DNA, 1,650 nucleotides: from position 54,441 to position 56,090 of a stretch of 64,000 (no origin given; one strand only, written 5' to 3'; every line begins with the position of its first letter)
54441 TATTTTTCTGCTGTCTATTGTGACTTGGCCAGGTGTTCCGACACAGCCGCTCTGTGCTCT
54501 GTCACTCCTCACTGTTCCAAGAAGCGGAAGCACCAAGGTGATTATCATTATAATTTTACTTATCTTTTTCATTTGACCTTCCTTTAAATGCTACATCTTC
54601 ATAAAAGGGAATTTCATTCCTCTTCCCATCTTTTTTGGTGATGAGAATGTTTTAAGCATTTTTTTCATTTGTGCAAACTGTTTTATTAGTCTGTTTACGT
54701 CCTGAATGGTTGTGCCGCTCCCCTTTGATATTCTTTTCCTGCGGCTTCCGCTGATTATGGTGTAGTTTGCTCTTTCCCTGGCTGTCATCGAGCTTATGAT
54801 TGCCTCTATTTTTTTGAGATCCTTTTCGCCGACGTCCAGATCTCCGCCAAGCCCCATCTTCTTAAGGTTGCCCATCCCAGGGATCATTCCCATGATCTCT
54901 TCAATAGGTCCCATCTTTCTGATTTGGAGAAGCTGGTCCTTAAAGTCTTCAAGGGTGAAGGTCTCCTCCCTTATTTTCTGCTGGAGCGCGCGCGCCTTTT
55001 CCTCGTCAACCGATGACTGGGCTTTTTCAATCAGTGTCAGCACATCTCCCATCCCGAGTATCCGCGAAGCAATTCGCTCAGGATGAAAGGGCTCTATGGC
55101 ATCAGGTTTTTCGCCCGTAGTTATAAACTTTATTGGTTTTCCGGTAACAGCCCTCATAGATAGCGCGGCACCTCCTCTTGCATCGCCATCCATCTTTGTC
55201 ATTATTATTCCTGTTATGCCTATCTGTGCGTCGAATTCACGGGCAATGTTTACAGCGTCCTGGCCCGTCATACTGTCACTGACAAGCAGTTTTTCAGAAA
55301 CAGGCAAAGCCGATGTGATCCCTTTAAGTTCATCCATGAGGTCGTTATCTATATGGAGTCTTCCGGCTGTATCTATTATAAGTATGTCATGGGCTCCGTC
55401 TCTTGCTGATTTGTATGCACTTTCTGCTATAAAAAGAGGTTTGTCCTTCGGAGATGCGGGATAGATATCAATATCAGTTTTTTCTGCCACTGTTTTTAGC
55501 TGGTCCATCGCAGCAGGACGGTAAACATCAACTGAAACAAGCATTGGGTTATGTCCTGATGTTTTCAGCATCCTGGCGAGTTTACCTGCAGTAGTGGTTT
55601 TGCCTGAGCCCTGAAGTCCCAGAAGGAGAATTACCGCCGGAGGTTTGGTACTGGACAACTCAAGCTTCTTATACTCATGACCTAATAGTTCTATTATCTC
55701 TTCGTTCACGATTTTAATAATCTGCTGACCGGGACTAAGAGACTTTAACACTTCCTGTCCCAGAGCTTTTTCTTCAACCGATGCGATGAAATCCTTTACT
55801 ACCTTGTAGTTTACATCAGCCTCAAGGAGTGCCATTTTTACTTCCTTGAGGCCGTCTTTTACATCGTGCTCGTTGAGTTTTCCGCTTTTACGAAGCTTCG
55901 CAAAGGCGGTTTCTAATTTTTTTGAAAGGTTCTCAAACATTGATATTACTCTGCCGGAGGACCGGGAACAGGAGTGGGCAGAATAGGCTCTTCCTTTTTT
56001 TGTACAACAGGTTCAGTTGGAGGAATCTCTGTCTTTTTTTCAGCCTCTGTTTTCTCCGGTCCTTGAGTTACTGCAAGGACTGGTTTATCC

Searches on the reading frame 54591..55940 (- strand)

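Call 9: search_protein_families(library=pfam, proteins=[window:54591-55940:-])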
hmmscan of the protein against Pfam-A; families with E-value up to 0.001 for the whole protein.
window:54591-55940:- (449 aa): 8 families
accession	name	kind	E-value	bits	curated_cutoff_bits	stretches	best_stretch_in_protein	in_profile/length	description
PF00448.28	SRP54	-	8.4e-71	238.1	22.7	1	101-296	1-196/196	SRP54-type protein, GTPase domain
PF02978.25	SRP_SPB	-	5.8e-35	120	27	1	327-429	1-91/91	Signal peptide binding domain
PF02881.24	SRP54_N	-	4.4e-22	78.5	22.4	1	5-82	1-75/75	SRP54-type protein, helical bundle domain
PF01656.29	CbiA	-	2.3e-05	24.8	25.4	1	111-256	9-89/125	CobQ/CobB/MinD/ParA nucleotide binding domain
PF13401.12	AAA_22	-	2.5e-05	25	27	1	102-209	6-108/130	AAA domain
PF06414.18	Zeta_toxin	-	3.4e-05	23.8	22.3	1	96-143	11-57/199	Zeta toxin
PF13671.12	AAA_33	-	0.00039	21.2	27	1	103-184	1-72/143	AAA domain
PF01591.24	6PF2K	-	0.00069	19.4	27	0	98-147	10-59/223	6-phosphofructo-2-kinase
